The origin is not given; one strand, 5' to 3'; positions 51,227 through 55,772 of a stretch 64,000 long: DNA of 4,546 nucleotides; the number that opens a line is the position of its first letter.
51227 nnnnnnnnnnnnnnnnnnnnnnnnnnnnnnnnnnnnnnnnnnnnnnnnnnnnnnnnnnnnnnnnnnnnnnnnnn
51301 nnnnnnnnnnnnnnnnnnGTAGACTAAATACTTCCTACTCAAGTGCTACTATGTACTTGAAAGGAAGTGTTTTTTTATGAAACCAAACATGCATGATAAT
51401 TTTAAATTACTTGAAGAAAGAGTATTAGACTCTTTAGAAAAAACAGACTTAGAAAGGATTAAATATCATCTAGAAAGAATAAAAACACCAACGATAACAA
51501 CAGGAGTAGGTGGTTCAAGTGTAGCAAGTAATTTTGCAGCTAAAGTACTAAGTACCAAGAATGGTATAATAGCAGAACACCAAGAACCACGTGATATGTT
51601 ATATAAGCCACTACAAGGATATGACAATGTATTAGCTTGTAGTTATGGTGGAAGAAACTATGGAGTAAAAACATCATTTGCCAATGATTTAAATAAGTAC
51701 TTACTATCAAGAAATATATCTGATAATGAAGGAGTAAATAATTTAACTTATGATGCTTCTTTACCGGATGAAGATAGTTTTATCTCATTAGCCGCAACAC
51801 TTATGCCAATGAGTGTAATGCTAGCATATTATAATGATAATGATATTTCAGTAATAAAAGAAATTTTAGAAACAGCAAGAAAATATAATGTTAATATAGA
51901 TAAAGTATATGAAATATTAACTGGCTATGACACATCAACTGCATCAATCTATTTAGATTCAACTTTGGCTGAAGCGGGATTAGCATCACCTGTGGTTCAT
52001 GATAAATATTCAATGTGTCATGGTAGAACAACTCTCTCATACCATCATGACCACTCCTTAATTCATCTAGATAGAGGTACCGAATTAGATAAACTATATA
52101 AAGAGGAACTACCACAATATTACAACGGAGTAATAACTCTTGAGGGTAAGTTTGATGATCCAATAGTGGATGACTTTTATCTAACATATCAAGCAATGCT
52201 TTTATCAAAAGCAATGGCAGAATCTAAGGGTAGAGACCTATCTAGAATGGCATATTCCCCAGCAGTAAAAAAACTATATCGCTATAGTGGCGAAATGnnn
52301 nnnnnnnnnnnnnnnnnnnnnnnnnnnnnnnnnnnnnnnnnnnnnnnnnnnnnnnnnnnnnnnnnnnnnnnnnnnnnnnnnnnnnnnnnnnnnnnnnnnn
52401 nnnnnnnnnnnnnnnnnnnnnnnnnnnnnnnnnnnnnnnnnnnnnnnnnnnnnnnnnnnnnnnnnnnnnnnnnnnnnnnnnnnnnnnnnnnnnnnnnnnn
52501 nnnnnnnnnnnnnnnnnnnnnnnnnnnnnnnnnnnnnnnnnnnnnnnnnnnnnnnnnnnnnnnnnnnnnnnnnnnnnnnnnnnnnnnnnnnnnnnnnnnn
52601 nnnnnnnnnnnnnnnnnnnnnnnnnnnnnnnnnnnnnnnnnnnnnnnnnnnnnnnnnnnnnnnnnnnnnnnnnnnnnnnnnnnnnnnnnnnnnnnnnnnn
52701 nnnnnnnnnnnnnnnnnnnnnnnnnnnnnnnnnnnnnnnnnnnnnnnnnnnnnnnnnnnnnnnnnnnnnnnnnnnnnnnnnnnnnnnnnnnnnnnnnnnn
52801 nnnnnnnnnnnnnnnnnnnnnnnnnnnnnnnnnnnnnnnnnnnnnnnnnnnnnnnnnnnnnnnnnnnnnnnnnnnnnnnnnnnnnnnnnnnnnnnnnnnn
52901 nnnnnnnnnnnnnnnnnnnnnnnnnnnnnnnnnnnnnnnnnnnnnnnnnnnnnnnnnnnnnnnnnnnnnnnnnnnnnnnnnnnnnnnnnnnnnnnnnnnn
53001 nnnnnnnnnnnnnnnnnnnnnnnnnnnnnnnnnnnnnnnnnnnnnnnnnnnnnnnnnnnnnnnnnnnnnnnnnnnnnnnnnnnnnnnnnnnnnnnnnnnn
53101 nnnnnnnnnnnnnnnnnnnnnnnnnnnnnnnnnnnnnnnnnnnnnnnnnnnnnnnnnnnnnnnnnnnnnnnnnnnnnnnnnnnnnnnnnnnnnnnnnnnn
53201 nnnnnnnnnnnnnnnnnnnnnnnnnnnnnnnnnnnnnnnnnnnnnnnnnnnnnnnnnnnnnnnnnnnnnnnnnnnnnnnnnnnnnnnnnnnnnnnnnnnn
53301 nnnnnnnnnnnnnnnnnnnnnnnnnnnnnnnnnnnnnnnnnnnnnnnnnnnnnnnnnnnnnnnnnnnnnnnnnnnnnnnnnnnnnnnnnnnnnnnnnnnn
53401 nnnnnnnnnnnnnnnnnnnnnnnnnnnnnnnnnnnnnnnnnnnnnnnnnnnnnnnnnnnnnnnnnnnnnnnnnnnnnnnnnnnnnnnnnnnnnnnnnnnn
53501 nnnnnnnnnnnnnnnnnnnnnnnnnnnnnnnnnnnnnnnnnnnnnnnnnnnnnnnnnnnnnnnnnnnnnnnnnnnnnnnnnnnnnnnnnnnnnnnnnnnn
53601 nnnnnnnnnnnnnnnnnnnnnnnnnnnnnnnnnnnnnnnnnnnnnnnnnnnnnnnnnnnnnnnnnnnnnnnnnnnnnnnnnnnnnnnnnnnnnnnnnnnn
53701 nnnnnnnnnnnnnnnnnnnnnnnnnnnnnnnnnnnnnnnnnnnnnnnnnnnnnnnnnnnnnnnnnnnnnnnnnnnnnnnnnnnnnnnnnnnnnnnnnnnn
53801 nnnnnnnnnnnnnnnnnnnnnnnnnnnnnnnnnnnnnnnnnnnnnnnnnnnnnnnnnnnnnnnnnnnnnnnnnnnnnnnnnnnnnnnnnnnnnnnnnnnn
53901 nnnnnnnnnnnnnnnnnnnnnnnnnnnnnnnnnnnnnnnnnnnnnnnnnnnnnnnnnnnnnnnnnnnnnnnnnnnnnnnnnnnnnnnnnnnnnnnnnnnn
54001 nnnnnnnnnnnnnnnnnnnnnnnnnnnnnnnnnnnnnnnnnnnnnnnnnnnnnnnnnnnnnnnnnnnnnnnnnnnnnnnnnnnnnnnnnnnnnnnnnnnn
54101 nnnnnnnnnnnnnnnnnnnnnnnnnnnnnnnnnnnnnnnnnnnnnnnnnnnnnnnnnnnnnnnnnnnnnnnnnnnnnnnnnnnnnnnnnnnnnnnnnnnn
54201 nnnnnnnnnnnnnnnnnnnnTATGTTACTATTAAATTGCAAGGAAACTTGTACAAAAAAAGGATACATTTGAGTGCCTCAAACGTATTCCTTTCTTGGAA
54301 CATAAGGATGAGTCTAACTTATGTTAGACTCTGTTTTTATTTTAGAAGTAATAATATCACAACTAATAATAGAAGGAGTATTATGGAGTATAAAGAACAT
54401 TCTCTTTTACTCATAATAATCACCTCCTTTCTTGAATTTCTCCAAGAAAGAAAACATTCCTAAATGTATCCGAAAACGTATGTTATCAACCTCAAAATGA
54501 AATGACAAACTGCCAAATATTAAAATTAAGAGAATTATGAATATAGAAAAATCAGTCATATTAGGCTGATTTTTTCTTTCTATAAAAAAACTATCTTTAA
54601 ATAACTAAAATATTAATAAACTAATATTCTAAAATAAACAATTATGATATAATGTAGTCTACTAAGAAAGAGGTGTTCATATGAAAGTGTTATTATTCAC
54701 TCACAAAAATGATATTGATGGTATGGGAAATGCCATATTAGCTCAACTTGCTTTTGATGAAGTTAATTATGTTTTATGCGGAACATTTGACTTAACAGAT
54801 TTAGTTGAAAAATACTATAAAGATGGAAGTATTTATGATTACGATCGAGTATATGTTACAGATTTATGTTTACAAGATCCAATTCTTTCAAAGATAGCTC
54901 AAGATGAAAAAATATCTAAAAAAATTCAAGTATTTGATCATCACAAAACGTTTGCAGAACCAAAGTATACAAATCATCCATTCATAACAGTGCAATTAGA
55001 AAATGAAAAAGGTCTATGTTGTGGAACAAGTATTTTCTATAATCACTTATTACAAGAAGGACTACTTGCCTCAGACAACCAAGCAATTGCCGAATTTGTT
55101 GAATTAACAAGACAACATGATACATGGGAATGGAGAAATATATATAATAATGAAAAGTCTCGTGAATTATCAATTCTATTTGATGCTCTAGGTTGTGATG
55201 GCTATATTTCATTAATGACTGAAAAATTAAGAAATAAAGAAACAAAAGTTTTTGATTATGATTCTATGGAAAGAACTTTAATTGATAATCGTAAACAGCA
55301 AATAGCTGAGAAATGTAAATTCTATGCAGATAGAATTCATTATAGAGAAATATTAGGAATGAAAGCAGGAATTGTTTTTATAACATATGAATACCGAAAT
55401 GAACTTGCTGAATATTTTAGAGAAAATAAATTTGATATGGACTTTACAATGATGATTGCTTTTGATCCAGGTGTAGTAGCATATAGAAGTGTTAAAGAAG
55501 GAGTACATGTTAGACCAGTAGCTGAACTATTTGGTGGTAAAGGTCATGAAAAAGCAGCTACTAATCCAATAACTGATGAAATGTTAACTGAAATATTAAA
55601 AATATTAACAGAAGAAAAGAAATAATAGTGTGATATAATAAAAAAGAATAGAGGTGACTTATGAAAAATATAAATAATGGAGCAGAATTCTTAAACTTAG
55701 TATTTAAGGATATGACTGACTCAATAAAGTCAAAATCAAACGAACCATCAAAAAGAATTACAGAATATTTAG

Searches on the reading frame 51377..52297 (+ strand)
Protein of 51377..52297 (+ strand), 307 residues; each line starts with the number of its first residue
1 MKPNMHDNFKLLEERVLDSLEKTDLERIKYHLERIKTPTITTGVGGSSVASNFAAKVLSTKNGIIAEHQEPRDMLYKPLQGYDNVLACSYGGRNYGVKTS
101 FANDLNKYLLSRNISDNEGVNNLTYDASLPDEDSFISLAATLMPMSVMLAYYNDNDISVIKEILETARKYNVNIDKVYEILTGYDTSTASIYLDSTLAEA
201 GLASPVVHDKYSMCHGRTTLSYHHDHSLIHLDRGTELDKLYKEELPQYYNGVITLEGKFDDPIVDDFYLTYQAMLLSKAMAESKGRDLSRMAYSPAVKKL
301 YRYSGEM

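Call 8: search_protein_families(library=pfam, proteins=[window:51377-52297:+], max_evalue=0.01)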
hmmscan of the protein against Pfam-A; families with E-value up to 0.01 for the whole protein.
window:51377-52297:+ (307 aa): 0 families

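Call 9: search_protein_families(library=padloc, proteins=[window:51377-52297:+], max_evalue=0.01)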
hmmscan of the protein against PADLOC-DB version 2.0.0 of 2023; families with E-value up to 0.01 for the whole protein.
window:51377-52297:+ (307 aa): 0 families

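Call 10: search_protein_families(library=phrogs, proteins=[window:51377-52297:+], max_evalue=0.01)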
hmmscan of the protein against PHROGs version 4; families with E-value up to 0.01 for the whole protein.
window:51377-52297:+ (307 aa): 0 families

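Call 11: search_protein_families(library=ncbifam, proteins=[window:51377-52297:+], max_evalue=0.01)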
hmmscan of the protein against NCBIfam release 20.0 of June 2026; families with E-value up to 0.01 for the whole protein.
window:51377-52297:+ (307 aa): 0 families

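Call 58: search_solved_structures(query=window:51377-52297:+, max_evalue=1)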
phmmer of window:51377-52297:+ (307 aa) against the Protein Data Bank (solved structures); distinct sequences matched with E-value up to 1: 0.

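Call 107: search_dna_similar(query=window:51377-52297:+, collection=plasmids, mode=protein, max_evalue=0.001, max_rows=8)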
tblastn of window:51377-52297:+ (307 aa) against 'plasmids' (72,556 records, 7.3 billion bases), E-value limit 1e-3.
No match.

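Call 116: list_cluster_members(proteins=[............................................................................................, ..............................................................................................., L049:6001-6294:+, L051:2983-3306:+, window:49356-50042:+, window:51377-52297:+])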
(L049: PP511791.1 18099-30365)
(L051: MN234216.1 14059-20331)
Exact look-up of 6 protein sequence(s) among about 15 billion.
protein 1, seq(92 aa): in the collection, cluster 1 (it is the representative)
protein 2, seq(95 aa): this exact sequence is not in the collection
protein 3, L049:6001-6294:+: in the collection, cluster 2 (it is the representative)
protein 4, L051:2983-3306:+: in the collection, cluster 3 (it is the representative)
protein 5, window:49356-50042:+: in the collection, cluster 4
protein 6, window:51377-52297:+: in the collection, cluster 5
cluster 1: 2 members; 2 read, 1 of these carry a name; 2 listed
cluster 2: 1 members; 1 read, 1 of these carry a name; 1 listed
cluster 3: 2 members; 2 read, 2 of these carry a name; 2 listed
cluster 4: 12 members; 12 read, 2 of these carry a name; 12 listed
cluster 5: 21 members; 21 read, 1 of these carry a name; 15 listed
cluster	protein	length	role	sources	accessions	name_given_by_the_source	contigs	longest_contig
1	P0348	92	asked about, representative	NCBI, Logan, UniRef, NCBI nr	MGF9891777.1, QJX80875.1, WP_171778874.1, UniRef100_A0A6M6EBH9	hypothetical protein [Priestia megaterium] | Uncharacterized protein n=1 Tax=Priestia megaterium TaxID=1404 RepID=A0A6M6EBH9_PRIMG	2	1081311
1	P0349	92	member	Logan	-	-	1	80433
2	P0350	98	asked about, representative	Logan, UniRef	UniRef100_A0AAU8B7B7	Uncharacterized protein n=1 Tax=Dulem virus 39 TaxID=3145757 RepID=A0AAU8B7B7_9CAUD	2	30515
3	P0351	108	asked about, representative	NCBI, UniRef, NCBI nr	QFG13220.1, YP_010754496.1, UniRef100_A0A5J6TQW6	hypothetical protein SEA_GILGAMESH_28 [Streptomyces phage Gilgamesh] | Uncharacterized protein n=1 Tax=Streptomyces phage Gilgamesh TaxID=2599890 ... | hypothetical protein QEH35_gp028 [Streptomyces phage Gilgamesh]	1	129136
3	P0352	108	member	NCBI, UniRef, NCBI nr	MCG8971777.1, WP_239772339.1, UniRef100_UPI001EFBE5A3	hypothetical protein [Streptomyces sp. CL12-4] | hypothetical protein n=1 Tax=Streptomyces sp. CL12-4 TaxID=2810306 RepID=UPI001EFBE5A3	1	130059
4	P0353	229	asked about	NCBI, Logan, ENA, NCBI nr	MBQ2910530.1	MAG: hypothetical protein IJE53_06950 [Bacilli bacterium] | hypothetical protein [Bacilli bacterium]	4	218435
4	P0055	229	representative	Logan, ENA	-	-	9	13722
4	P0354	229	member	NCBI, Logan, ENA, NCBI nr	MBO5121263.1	MAG: hypothetical protein J6C28_06240 [Bacilli bacterium] | hypothetical protein [Bacilli bacterium]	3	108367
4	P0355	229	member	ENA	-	-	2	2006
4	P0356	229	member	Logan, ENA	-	-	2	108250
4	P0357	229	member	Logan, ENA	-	-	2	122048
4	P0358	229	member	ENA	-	-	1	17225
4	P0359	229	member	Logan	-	-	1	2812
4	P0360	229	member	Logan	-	-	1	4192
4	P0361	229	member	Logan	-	-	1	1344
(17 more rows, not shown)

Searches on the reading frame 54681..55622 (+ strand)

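Call 16: search_protein_families(library=pfam, proteins=[window:54681-55622:+], max_evalue=0.001)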
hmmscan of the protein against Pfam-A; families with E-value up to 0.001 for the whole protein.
window:54681-55622:+ (314 aa): 1 family
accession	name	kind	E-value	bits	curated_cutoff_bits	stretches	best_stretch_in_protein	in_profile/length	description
PF01368.27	DHH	-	6e-05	23.8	28.1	1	2-124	1-103/125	DHH family, N-terminal domain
